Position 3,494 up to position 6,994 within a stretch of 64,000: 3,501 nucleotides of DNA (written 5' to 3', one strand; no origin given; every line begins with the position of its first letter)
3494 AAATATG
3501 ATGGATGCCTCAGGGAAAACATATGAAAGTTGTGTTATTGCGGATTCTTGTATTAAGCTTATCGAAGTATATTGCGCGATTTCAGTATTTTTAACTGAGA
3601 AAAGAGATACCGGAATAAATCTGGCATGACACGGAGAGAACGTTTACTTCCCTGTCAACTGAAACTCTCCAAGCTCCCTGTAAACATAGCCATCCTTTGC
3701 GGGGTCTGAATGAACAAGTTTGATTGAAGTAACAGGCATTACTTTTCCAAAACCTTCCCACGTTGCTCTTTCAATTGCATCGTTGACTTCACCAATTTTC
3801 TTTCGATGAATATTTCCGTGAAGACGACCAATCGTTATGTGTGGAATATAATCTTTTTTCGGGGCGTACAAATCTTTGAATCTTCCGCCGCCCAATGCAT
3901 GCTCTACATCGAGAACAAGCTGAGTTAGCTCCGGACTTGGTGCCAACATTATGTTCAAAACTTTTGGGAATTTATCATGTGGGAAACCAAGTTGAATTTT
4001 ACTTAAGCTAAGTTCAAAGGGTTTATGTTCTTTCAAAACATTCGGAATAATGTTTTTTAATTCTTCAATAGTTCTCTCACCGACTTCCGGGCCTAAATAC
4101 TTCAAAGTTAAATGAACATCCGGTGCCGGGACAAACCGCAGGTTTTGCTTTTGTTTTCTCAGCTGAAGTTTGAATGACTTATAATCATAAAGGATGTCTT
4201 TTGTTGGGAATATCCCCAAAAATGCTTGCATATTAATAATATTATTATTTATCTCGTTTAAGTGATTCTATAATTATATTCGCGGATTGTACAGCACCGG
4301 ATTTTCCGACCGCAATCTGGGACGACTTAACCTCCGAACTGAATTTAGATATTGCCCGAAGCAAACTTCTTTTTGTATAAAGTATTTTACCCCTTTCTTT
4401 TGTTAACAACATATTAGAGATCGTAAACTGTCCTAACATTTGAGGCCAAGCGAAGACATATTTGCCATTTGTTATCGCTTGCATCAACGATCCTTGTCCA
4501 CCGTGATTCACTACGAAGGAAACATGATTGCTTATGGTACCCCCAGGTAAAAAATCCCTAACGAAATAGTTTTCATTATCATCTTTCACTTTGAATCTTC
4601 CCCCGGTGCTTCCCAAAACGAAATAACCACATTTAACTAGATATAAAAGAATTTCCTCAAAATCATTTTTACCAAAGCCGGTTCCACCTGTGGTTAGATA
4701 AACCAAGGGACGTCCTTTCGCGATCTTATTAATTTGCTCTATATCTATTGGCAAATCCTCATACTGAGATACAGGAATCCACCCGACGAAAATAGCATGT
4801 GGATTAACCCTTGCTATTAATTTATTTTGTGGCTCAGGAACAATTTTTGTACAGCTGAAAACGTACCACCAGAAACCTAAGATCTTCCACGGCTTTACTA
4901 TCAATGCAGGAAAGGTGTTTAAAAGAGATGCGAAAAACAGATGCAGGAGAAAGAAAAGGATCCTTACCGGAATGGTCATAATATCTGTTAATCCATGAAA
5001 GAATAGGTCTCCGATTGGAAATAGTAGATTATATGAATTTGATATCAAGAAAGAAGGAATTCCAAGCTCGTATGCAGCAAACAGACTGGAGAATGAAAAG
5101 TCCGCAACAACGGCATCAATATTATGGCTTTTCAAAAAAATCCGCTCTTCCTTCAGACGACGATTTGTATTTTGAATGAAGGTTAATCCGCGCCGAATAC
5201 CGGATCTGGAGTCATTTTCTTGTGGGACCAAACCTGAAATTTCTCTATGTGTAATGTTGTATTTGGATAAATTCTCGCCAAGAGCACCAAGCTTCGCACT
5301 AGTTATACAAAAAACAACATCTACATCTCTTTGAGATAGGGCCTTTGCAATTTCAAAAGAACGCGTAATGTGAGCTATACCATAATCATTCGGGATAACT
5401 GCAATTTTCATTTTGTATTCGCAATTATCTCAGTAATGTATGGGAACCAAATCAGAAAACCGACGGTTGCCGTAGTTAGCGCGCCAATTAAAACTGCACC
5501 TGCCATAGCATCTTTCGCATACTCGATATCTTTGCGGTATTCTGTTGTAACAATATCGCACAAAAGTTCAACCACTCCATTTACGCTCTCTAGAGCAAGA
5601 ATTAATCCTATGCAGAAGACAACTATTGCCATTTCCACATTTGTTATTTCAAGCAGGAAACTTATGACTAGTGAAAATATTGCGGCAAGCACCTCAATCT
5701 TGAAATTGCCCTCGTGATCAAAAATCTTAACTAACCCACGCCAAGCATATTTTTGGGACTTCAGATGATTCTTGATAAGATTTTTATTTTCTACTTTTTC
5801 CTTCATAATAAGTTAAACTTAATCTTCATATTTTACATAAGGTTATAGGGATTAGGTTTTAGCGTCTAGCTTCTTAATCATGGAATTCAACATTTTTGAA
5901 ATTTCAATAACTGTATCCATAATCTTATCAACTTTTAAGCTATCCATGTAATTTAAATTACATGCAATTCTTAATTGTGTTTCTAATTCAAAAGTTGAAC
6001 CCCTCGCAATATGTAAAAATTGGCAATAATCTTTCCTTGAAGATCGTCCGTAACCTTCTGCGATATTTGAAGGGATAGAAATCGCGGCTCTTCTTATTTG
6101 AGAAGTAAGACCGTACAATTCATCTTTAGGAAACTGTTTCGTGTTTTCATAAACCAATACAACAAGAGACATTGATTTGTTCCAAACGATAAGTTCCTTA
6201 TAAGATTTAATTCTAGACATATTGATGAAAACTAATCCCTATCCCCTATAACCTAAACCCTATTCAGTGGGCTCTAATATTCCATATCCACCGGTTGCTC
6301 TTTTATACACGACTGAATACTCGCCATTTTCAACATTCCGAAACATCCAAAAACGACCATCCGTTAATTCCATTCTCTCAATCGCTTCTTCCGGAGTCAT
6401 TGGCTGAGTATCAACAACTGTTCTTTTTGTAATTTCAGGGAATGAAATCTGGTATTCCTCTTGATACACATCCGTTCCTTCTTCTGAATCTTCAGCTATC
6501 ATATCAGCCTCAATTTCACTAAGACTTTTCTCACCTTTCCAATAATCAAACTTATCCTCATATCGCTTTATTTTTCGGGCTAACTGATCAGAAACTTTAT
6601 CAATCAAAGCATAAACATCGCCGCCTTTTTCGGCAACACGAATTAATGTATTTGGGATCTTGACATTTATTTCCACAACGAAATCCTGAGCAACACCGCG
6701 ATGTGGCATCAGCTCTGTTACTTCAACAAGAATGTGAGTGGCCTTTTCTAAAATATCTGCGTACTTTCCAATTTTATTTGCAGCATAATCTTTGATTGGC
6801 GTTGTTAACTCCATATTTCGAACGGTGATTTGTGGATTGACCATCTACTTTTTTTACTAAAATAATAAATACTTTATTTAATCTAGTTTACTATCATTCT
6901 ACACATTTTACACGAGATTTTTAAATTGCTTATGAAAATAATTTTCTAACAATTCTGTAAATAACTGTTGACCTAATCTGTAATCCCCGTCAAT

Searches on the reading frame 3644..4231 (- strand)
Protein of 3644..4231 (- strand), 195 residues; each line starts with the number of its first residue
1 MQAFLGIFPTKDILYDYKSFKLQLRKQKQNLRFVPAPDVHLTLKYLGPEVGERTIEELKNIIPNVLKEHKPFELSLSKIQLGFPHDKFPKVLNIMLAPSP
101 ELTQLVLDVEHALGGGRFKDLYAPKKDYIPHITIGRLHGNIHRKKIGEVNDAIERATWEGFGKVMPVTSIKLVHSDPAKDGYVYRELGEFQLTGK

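Call 25: search_protein_families(library=pfam, proteins=[window:3644-4231:-], max_evalue=0.001)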
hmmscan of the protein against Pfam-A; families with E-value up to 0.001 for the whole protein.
window:3644-4231:- (195 aa): 2 families
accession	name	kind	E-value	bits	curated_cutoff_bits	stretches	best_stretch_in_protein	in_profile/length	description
PF02834.22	LigT_PEase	-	6.5e-11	42.7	23.3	1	24-81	18-76/87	LigT like Phosphoesterase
PF13563.12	2_5_RNA_ligase2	-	1.9e-10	41.4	27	1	34-156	21-136/152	2'-5' RNA ligase superfamily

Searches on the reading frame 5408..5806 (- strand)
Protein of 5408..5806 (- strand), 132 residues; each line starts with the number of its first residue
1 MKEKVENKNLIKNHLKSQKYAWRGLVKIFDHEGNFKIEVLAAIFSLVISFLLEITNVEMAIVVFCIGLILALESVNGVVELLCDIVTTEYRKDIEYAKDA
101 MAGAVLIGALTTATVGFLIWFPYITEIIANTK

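Call 85: search_protein_families(library=pfam, proteins=[window:5408-5806:-], max_evalue=0.001)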
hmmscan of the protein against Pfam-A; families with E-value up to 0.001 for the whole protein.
window:5408-5806:- (132 aa): 1 family
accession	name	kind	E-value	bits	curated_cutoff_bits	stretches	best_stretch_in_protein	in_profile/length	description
PF01219.24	DAGK_prokar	-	6.3e-27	93.8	22.3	1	19-119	1-101/102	Prokaryotic diacylglycerol kinase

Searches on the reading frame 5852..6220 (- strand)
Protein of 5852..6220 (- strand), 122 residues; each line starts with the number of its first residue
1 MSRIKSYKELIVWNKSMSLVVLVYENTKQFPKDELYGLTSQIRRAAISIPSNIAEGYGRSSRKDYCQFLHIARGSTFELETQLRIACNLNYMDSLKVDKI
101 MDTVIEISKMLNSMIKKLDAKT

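Call 85: search_protein_families(library=pfam, proteins=[window:5852-6220:-], max_evalue=0.001)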
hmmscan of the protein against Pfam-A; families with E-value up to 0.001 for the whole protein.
window:5852-6220:- (122 aa): 2 families
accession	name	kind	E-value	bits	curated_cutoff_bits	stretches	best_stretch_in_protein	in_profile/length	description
PF05635.17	23S_rRNA_IVP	-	6e-42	142.6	33.8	1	8-113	1-106/106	23S rRNA-intervening sequence protein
PF22296.2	bAvd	-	1.9e-07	32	40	1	11-117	2-106/107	bAvd-like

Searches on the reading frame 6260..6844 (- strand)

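Call 25: search_protein_families(library=pfam, proteins=[window:6260-6844:-], max_evalue=0.001)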
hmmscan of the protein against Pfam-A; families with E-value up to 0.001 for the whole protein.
window:6260-6844:- (194 aa): 2 families
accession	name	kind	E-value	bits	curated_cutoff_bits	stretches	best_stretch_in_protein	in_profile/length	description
PF16321.10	Ribosom_S30AE_C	-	1.7e-18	66.5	25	1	136-189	4-57/57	Sigma 54 modulation/S30EA ribosomal protein C terminus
PF02482.25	Ribosomal_S30AE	-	3e-15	57.2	23.7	1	5-98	2-86/88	Sigma 54 modulation protein / S30EA ribosomal protein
